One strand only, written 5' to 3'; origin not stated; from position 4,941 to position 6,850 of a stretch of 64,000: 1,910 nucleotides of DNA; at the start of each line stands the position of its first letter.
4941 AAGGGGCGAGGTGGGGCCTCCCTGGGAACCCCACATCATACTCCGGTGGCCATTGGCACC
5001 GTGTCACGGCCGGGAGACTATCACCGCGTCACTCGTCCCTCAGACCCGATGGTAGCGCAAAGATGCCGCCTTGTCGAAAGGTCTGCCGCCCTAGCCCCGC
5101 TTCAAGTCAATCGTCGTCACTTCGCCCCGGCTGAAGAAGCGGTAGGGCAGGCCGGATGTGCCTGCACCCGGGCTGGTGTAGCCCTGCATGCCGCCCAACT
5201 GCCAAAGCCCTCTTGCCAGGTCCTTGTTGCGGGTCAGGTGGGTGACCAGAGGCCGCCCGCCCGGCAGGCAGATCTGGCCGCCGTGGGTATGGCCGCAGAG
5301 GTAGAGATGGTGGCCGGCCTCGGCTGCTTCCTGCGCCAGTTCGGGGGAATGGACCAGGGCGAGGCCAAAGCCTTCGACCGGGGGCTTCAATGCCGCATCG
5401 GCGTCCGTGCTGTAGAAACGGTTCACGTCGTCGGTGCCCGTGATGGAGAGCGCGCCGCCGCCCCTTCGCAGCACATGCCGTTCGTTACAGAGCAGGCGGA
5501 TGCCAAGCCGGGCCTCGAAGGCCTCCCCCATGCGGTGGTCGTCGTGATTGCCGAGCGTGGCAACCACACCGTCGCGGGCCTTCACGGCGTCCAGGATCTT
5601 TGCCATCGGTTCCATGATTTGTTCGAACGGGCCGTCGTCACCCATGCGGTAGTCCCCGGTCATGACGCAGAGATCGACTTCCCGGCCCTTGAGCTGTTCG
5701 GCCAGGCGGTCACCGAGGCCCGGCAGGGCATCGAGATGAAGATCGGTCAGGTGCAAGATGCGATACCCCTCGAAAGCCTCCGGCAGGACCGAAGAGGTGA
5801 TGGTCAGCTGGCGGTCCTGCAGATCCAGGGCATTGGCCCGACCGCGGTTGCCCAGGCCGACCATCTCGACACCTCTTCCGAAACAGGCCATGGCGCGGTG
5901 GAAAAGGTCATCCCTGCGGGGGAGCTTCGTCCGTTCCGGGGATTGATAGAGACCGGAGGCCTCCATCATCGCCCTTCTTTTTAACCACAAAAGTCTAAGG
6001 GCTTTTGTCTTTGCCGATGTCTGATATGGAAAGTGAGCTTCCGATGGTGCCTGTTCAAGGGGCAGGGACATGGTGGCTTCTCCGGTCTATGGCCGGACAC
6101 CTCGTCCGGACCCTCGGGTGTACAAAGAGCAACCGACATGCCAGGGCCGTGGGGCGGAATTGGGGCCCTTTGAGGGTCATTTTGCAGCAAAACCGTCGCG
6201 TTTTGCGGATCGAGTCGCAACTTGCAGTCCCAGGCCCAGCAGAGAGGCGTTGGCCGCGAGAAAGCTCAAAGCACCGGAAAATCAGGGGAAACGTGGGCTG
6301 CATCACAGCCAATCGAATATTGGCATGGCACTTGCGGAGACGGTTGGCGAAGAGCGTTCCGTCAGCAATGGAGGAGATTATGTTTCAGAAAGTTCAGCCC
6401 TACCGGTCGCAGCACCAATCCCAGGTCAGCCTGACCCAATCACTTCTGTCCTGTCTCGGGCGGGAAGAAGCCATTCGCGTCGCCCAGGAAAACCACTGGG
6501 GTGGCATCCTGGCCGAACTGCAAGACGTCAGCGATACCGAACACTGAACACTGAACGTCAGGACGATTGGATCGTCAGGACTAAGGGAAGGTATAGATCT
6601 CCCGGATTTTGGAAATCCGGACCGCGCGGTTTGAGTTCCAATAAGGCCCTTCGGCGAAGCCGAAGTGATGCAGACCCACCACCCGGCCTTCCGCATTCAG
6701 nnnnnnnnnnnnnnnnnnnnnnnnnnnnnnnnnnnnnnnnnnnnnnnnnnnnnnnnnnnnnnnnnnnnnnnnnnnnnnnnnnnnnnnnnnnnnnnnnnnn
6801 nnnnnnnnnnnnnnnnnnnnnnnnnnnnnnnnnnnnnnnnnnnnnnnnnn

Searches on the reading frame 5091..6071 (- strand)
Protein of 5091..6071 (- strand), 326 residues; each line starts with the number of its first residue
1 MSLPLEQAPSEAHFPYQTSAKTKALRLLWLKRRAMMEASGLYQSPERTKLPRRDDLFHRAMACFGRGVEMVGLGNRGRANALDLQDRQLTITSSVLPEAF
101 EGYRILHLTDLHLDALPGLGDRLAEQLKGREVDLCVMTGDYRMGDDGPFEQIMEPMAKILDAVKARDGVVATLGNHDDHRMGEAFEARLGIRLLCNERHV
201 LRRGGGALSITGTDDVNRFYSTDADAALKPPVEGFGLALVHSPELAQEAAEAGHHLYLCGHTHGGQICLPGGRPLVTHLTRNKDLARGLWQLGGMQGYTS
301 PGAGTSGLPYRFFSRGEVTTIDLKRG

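Call 28: search_protein_families(library=pfam, proteins=[window:5091-6071:-])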
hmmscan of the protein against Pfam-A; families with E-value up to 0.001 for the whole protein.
window:5091-6071:- (326 aa): 2 families
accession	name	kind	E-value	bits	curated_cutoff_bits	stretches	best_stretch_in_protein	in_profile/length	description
PF00149.33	Metallophos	-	9.1e-10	39.7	21.5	1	104-264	2-190/191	Calcineurin-like phosphoesterase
PF12850.12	Metallophos_2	-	1.4e-06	28.8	27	1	104-264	2-118/154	Calcineurin-like phosphoesterase superfamily domain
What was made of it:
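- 5091..6071 (-): Metallophosphoesterase, predicted regulon member. Pfam Metallophos (call 28).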

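Call 65: find_homologous_proteins(query=window:5091-6071:-, max_evalue=1e-20)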
Query window:5091-6071:- (326 aa): 5078 proteins with E <= 1e-20 among 8000 candidates; the best 120 are listed.
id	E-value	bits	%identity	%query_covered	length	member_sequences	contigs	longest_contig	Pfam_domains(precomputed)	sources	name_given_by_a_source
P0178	7.4e-195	665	100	90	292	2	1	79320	PF12850.13,PF00149.34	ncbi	ncbi:MAG: metallophosphoesterase [Magnetovibrionaceae bacterium]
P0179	9.4e-109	382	59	92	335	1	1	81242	PF00149.34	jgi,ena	jgi:uncharacterized protein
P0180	5.7e-108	379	54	98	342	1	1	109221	PF12850.13,PF00149.34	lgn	-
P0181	4.4e-106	373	54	94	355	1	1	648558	PF12850.13,PF00149.34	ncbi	-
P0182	9.0e-106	372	57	92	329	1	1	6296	PF12850.13,PF00149.34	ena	-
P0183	1.5e-104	368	52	100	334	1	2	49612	PF12850.13,PF00149.34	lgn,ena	-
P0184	2.2e-104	367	56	93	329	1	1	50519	PF00149.34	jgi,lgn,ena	-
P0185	4.3e-104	366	53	94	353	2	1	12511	PF12850.13,PF00149.34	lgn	-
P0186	4.2e-103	363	50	100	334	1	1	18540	PF12850.13,PF00149.34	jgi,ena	-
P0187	5.3e-103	363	54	89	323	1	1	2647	PF12850.13,PF00149.34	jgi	jgi:predicted MPP superfamily phosphohydrolase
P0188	5.4e-103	363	53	94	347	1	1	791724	PF12850.13,PF00149.34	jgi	jgi:predicted MPP superfamily phosphohydrolase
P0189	7.9e-103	362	57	89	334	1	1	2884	PF12850.13,PF00149.34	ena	-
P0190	7.3e-102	359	55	92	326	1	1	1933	PF00149.34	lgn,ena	-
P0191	1.0e-101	358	54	98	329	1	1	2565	PF12850.13,PF00149.34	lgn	-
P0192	6.1e-101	356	53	92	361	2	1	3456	PF12850.13,PF00149.34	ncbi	-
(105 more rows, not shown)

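Call 66: find_encoding_contigs(protein=P0185, flank=10000, max_places=1)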
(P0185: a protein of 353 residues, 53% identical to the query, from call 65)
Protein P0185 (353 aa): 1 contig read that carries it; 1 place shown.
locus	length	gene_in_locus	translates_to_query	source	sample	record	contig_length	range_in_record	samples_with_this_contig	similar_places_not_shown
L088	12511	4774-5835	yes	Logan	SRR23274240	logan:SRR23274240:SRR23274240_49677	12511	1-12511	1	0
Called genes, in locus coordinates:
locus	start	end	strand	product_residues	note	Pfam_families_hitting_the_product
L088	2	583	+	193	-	?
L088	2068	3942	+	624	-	PF02743:dCache_1, PF17201:Cache_3-Cache_2 (weak), PF00672:HAMP, PF00512:HisKA, PF02518:HATPase_c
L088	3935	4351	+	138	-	PF00072:Response_reg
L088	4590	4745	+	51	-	-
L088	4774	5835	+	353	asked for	PF00149:Metallophos, PF12850:Metallophos_2 (weak)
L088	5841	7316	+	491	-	PF01943:Polysacc_synt, PF13440:Polysacc_synt_3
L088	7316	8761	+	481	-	-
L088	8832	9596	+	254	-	PF14602:Hexapep_2 (faint), PF00132:Hexapep (weak)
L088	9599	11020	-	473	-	PF00072:Response_reg, PF00158:Sigma54_activat, PF14532:Sigma54_activ_2, PF00004:AAA (weak), PF07728:AAA_5 (weak), PF25601:AAA_lid_14, PF02954:HTH_8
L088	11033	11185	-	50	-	-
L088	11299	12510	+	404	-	?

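Call 67: find_encoding_contigs(protein=P0179, flank=10000, max_places=1)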
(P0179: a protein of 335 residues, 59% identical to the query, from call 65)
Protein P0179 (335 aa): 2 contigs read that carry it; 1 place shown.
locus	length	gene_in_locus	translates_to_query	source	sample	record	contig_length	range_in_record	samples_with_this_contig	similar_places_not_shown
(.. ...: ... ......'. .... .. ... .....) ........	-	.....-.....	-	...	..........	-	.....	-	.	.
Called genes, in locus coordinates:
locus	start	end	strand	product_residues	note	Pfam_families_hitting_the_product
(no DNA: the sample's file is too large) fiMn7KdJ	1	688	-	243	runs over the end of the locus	PF14602:Hexapep_2 (faint), PF00132:Hexapep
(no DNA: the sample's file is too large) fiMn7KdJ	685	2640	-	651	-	PF13522:GATase_6, PF13537:GATase_7, PF01380:SIS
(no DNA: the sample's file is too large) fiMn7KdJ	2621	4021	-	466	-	PF04932:Wzy_C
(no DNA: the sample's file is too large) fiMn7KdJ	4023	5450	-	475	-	PF01943:Polysacc_synt, PF13440:Polysacc_synt_3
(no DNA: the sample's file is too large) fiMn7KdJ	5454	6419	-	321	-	PF13448:DUF4114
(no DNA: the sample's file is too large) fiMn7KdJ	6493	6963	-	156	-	-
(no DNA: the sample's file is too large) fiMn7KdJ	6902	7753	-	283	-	-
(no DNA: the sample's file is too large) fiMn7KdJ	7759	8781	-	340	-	PF13439:Glyco_transf_4, PF13579:Glyco_trans_4_4, PF20706:GT4-conflict (weak), PF00534:Glycos_transf_1, PF13692:Glyco_trans_1_4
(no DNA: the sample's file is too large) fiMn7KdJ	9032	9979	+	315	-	PF01073:3Beta_HSD, PF01370:Epimerase, PF02719:Polysacc_synt_2, PF04321:RmlD_sub_bind, PF07993:NAD_binding_4 (faint), PF13460:NAD_binding_10 (weak), PF16363:GDP_Man_Dehyd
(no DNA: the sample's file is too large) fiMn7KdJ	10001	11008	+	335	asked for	PF00149:Metallophos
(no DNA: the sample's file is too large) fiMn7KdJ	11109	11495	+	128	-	PF00072:Response_reg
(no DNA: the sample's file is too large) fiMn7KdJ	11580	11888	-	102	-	PF13487:HD_5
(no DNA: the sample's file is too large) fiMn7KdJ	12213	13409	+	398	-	PF00072:Response_reg, PF00563:EAL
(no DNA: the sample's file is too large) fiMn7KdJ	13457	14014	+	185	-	PF05231:MASE1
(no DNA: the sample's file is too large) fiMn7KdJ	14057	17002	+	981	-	PF03924:CHASE, PF00989:PAS, PF08448:PAS_4 (weak), PF13188:PAS_8 (weak), PF13426:PAS_9, PF00512:HisKA, PF02518:HATPase_c, PF00072:Response_reg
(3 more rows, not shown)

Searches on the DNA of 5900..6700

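Call 34: search_rna_families(source=window, start=5900, end=6700, threshold=evalue, max_evalue=5)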
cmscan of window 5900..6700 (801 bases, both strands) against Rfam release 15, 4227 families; matches with E-value up to 5: 3.
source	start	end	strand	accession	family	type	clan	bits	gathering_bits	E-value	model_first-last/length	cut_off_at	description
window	6063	6102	+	RF03058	sul1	Cis-reg; riboswitch;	-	17.4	36.2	1.4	1-56/56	no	sul1 RNA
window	6014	6101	-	RF04075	mir-1545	Gene; miRNA;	-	16.6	78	1.3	1-58/58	no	mir-1545 microRNA precursor family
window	6413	6513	-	RF01789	EBER1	Gene; sRNA;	-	13.8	50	3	1-166/166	no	Epstein-Barr virus EBER1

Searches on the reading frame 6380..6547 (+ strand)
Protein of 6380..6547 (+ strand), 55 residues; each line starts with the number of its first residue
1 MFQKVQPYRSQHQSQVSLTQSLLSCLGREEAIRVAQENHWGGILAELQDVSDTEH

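Call 75: search_protein_families(library=pfam, proteins=[window:6380-6547:+], max_evalue=0.01)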
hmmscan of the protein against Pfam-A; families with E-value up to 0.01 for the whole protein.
window:6380-6547:+ (55 aa): 0 families
